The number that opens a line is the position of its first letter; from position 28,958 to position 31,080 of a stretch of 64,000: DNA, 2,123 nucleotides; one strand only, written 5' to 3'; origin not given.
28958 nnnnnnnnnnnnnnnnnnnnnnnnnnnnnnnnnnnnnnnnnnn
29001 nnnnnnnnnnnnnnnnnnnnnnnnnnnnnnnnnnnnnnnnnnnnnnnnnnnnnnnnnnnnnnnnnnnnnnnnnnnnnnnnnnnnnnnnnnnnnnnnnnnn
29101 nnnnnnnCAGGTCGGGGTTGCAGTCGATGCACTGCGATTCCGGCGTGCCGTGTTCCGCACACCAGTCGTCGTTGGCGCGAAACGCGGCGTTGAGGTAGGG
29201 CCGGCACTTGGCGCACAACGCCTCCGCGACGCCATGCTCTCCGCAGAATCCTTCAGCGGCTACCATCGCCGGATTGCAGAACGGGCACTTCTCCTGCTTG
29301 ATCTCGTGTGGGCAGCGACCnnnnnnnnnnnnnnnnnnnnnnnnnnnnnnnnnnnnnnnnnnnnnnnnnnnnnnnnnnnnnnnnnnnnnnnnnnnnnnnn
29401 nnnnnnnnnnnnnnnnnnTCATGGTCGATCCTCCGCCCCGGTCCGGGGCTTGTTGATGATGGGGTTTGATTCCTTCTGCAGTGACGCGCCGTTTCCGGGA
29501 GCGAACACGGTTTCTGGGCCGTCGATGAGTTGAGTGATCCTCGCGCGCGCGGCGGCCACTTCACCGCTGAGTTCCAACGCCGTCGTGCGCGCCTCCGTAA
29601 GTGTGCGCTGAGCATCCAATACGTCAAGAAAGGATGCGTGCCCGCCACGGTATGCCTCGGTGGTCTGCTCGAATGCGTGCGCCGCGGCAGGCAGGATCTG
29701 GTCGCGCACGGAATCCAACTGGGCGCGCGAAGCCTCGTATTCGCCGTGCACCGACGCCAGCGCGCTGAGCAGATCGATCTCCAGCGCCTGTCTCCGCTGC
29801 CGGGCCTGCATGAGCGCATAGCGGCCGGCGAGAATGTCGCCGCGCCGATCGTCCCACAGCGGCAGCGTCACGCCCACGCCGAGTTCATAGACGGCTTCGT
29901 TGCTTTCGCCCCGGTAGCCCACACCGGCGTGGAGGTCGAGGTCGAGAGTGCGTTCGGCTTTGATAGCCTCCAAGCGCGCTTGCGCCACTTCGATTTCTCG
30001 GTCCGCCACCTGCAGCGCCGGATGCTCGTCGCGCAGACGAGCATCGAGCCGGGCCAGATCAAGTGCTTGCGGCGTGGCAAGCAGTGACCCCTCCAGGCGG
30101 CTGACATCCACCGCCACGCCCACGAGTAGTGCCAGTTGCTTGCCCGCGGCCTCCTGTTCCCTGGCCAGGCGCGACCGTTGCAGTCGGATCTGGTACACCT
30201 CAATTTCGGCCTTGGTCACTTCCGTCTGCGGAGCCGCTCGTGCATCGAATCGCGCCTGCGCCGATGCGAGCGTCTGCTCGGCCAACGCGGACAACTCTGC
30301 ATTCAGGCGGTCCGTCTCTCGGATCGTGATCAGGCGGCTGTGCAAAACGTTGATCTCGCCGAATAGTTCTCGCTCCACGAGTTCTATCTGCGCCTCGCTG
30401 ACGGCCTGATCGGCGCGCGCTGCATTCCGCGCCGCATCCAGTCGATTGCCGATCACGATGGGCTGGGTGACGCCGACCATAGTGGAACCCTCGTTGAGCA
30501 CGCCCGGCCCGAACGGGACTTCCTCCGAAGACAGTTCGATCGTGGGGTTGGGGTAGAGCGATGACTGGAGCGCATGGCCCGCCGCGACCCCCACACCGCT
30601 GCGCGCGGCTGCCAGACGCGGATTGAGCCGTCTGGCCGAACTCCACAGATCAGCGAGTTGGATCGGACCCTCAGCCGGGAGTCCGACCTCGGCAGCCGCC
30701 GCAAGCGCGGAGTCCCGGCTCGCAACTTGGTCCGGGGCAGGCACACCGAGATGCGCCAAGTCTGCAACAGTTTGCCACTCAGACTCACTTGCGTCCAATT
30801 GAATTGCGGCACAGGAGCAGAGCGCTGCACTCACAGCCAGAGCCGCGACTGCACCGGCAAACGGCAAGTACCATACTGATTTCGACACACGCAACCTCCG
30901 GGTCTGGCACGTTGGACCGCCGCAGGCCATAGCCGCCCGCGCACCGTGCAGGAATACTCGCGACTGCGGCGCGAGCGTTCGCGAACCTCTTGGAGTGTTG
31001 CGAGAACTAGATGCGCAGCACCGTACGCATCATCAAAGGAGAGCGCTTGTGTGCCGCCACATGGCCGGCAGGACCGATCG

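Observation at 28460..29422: Three copies of a 71-residue 8-Cys/3-His module embedded in a heavy-metal RND efflux operon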

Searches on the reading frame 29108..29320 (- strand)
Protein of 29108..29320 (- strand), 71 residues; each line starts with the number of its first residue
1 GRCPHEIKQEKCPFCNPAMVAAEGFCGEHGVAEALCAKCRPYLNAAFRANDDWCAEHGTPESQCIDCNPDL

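Call 3: search_protein_families(library=pfam, proteins=[window:29108-29320:-], max_evalue=1)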
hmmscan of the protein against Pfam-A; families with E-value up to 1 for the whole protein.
seq(71 aa): 5 families
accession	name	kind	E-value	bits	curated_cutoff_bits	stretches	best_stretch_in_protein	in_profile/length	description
PF25287.1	zf-B_box_Trim66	-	0.066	13.4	27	0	26-39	8-21/35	Trim66, B-box zinc-binding domain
PF04810.20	zf-Sec23_Sec24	-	0.088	13.3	25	0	36-50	4-18/39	Sec23/Sec24 zinc finger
PF18912.6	DZR_2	-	0.13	12.6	27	0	25-63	12-48/56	Double zinc ribbon domain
PF17320.7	DUF5363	-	0.58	10.4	25.8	0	25-42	19-36/54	Family of unknown function (DUF5363)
PF00653.27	BIR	-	0.78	10.8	22.9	0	10-64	13-66/70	Inhibitor of Apoptosis domain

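Call 26: search_protein_representatives(alignment_id=A2)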
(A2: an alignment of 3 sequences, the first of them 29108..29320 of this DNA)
Query: 3 sequences, 71 profile positions. Proteins with E-value up to 0.001 (for the whole library): 627; up to 1e-10: 307; up to 1e-30: 34. The best 150 are listed.
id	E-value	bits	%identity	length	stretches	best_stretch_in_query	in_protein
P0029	5.0e-73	257.6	-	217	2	2-71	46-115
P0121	1.3e-56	205.1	-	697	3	2-70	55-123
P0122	1.1e-48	179.6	-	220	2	4-70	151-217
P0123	1.6e-48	179.1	-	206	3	4-69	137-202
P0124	2.6e-47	175.2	-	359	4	22-69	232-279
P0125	3.5e-47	174.8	-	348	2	4-70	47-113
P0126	1.2e-46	173.1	-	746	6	21-69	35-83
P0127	8.0e-46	170.5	-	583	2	2-70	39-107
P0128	2.0e-45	169.2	-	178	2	3-69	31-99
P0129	5.2e-45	167.9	-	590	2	2-70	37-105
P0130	6.2e-45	167.6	-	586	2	2-70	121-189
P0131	1.9e-44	166.1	-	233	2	4-68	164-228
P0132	1.4e-43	163.3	-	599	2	9-70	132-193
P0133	2.2e-43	162.7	-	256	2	4-71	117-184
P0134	1.5e-42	159.9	-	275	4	30-70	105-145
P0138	1.3e-40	153.8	-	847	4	28-71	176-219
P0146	1.7e-36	140.6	-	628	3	13-71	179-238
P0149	3.5e-32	126.8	-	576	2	2-69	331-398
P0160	5.6e-26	106.9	-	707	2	23-70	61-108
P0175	1.0e-24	102.8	-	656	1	3-70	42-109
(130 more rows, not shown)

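Call 31: search_protein_families(library=pfam, proteins=[P0121, P0126, P0138, P0149, P0146, P0124, P0160, P0175], max_evalue=0.01)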
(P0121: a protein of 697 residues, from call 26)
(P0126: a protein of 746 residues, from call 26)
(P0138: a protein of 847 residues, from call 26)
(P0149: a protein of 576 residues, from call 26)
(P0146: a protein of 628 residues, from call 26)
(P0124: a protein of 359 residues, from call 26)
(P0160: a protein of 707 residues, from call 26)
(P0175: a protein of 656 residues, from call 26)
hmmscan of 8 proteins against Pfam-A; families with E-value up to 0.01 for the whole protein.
P0121 (697 aa): 4 families
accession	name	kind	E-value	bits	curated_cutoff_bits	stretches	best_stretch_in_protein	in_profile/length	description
PF16576.10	HlyD_D23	-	4.7e-53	180.1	30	1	368-603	6-213/214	Barrel-sandwich domain of CusB or HlyD membrane-fusion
PF13437.12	HlyD_3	-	5.8e-23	82.1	22.2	1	500-595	1-97/106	HlyD family secretion protein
PF13533.13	Biotin_lipoyl_2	-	0.00031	20.9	29.8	1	383-413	2-32/32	Biotin-lipoyl like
PF00364.28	Biotin_lipoyl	-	0.0013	18.9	22.1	0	389-412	50-73/73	Biotin-requiring enzyme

P0126 (746 aa): 4 families
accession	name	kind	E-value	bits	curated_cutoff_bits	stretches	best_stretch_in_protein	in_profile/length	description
PF16576.10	HlyD_D23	-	8.3e-32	110.6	30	2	467-657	33-213/214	Barrel-sandwich domain of CusB or HlyD membrane-fusion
PF13437.12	HlyD_3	-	4.6e-15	56.7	22.2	1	554-648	2-96/106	HlyD family secretion protein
PF13533.13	Biotin_lipoyl_2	-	1.5e-09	37.8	29.8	2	554-582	3-31/32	Biotin-lipoyl like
PF00364.28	Biotin_lipoyl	-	4.8e-09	36.4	22.1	1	375-403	44-72/73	Biotin-requiring enzyme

P0138 (847 aa): 4 families
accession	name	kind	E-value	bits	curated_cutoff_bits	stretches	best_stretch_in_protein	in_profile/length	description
PF16576.10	HlyD_D23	-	5e-44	150.6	30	2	585-758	57-213/214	Barrel-sandwich domain of CusB or HlyD membrane-fusion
PF13437.12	HlyD_3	-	1.8e-21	77.3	22.2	1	656-750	2-97/106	HlyD family secretion protein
PF13533.13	Biotin_lipoyl_2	-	4.8e-05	23.5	29.8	1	355-383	2-30/32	Biotin-lipoyl like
PF00364.28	Biotin_lipoyl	-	0.0022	18.2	22.1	1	356-383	45-72/73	Biotin-requiring enzyme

P0149 (576 aa): 3 families
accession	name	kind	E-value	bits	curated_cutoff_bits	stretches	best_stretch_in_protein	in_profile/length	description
PF16576.10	HlyD_D23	-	6.1e-45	153.6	30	1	76-318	3-202/214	Barrel-sandwich domain of CusB or HlyD membrane-fusion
PF13437.12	HlyD_3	-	4.2e-14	53.6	22.2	1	226-321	2-97/106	HlyD family secretion protein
PF13533.13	Biotin_lipoyl_2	-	0.0025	18.1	29.8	0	98-123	6-31/32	Biotin-lipoyl like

P0146 (628 aa): 4 families
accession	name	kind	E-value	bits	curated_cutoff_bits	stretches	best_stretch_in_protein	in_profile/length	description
PF16576.10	HlyD_D23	-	1.3e-40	139.5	30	1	280-539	2-213/214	Barrel-sandwich domain of CusB or HlyD membrane-fusion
PF13437.12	HlyD_3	-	2.8e-22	79.9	22.2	1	438-531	2-97/106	HlyD family secretion protein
PF13533.13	Biotin_lipoyl_2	-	3.3e-05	24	29.8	1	299-328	2-31/32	Biotin-lipoyl like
PF00364.28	Biotin_lipoyl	-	0.00087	19.5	22.1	0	300-328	45-73/73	Biotin-requiring enzyme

P0124 (359 aa): 2 families
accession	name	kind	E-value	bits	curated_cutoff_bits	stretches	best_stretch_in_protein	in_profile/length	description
PF16576.10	HlyD_D23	-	0.0028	17.4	30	1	317-358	3-45/214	Barrel-sandwich domain of CusB or HlyD membrane-fusion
PF13533.13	Biotin_lipoyl_2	-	0.0065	16.7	29.8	0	336-357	3-24/32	Biotin-lipoyl like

P0160 (707 aa): 3 families
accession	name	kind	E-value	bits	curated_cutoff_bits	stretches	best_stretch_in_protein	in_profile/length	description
PF16576.10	HlyD_D23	-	2.5e-41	141.8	30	2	437-613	58-213/214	Barrel-sandwich domain of CusB or HlyD membrane-fusion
PF13437.12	HlyD_3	-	4.5e-21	76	22.2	1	511-610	2-102/106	HlyD family secretion protein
PF00364.28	Biotin_lipoyl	-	0.0062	16.8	22.1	0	306-336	43-73/73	Biotin-requiring enzyme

P0175 (656 aa): 3 families
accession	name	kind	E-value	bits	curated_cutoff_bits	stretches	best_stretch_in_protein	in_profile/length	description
PF16576.10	HlyD_D23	-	2.3e-51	174.6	30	2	435-566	82-213/214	Barrel-sandwich domain of CusB or HlyD membrane-fusion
PF13437.12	HlyD_3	-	1.7e-19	70.9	22.2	1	464-557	2-96/106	HlyD family secretion protein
PF00364.28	Biotin_lipoyl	-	0.0091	16.2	22.1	0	200-229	44-73/73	Biotin-requiring enzyme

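Call 36: find_related_loci(query=A2, collection=genome_contigs, flank=6000)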
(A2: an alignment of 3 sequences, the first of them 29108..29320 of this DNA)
Query A2 (71 aa) in genome_contigs; peptide patterns used: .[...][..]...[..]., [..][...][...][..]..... (x = any residue, [..] = any of these).
425 stretches matched a pattern; 233 encode a relative of the query (tblastn E <= 1e-3); the best 80 are kept; 80 distinct loci.
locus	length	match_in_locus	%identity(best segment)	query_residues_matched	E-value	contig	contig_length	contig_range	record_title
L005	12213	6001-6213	92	1-71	5e-42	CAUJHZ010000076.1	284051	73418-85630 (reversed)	MAG: Planctomycetota bacterium isolate KLAP200 genome assembly, contig: KLAP200_62847, whole genome shotgun sequence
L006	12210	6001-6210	87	2-71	1e-38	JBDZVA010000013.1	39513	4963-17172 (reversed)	MAG: Planctomycetaceae bacterium isolate PE_seawater30 NODE_257_length_39540, whole genome shotgun sequence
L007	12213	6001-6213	79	1-71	2e-37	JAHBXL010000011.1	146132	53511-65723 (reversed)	MAG: Phycisphaeraceae bacterium isolate ACE_PLA19 PLA19_11, whole genome shotgun sequence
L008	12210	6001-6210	79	2-71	3e-36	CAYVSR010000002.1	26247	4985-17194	MAG TPA_asm: uncultured Phycisphaeraceae bacterium isolate SRP287051_co2_188 genome assembly, contig: NODE_3801_length_2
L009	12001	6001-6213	76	1-71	3e-36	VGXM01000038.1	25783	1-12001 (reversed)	MAG: Phycisphaerae bacterium isolate M_DeepCast_65m_mx_077 M_DeepCast_65m_mx_077_Ga0194120_10003437, whole genome shotgu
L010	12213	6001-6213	77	1-71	2e-36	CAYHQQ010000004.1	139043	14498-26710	MAG TPA_asm: uncultured Phycisphaeraceae bacterium isolate ERP119705_co14_540 genome assembly, contig: NODE_47_length_13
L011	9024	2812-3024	77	1-71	2e-36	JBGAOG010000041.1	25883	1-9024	MAG: Phycisphaerales bacterium isolate MAG_AAO_AS.2 AAOAS-2_NODE_41_length_25883_cov_4.628769, whole genome shotgun sequ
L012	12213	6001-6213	76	1-71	7e-36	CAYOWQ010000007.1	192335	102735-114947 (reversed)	MAG TPA_asm: uncultured Isosphaeraceae bacterium isolate SRP237561_co1_6 genome assembly, contig: NODE_72_length_192335_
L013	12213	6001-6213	76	1-71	9e-36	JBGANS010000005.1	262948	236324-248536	MAG: Phycisphaerales bacterium isolate MAG_MBR_H10.70 MBRH10-70_opera_contig_181, whole genome shotgun sequence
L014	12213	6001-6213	76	1-71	1e-35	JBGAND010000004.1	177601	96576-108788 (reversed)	MAG: Phycisphaerales bacterium isolate MAG_MBR_H10.24 MBRH10-24_opera_contig_350, whole genome shotgun sequence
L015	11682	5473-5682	79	2-71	3e-35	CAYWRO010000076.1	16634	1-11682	MAG TPA_asm: uncultured Phycisphaeraceae bacterium isolate SRP263527_co2_241 genome assembly, contig: NODE_2944_length_1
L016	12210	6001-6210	73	2-71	3e-35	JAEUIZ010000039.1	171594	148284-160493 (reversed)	MAG: Phycisphaerae bacterium isolate new MAG-56 k141_3432080, whole genome shotgun sequence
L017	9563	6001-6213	76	1-71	3e-35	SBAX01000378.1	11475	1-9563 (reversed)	MAG: Phycisphaera mikurensis isolate Bin_18_1 Hy_contig16650, whole genome shotgun sequence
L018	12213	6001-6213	73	1-71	3e-35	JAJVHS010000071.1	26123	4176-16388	MAG: Phycisphaerales bacterium isolate Bin_122_1R c_000000004392, whole genome shotgun sequence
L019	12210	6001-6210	76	2-71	3e-35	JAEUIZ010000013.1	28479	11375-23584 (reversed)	MAG: Phycisphaerae bacterium isolate new MAG-56 k141_2470270, whole genome shotgun sequence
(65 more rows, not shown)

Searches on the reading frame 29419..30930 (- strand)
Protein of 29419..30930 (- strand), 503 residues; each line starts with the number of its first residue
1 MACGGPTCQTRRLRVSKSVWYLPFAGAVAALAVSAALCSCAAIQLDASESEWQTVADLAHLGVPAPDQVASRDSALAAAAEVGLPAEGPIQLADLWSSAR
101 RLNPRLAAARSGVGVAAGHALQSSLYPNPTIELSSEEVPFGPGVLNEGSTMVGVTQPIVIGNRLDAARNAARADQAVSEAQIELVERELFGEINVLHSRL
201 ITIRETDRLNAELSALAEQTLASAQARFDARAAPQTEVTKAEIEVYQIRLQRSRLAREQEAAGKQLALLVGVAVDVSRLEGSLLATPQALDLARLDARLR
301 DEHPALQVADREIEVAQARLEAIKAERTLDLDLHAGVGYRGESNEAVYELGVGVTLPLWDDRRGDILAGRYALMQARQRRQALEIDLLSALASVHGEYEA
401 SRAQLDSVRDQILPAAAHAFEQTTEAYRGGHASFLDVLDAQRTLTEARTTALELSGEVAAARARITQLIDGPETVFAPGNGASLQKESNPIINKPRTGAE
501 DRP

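Call 3: search_protein_families(library=pfam, proteins=[window:29419-30930:-], max_evalue=1)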
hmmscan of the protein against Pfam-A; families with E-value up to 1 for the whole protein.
window:29419-30930:- (503 aa): 1 family
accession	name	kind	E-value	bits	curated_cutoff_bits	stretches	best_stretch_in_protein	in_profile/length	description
PF02321.23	OEP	-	1.4e-42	146.1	22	2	297-469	6-186/187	Outer membrane efflux protein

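Call 4: search_protein_families(library=ncbifam, proteins=[window:29419-30930:-], max_evalue=1)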
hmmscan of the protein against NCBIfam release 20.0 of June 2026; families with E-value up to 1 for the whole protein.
window:29419-30930:- (503 aa): 6 families
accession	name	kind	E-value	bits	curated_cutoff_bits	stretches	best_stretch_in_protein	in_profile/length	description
NF045679.1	DiMtlExpIhpA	equivalog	7.5e-22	77.6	650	1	89-472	30-415/424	divalent metal ion exporter subunit IhpA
TIGR01844.1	type_I_sec_TolC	subfamily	4.7e-19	68.7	225.15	2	215-467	138-395/414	TolC family outer membrane protein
TIGR01845.1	outer_NodT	subfamily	5e-09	35.5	210.05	1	166-465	144-453/460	efflux transporter outer membrane subunit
NF008524.1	PRK11459.1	equivalog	6.1e-05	22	650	1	152-260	354-462/478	multidrug resistance outer membrane protein MdtQ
NF033143.1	efflux_OM_AdeK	equivalog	0.00012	21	900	1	218-452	190-441/480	multidrug efflux RND transporter AdeIJK outer membrane channel subunit AdeK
NF033142.1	efflux_OM_AdeC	exception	0.0029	16.3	975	1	164-454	147-443/465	multidrug efflux RND transporter AdeABC outer membrane channel subunit AdeC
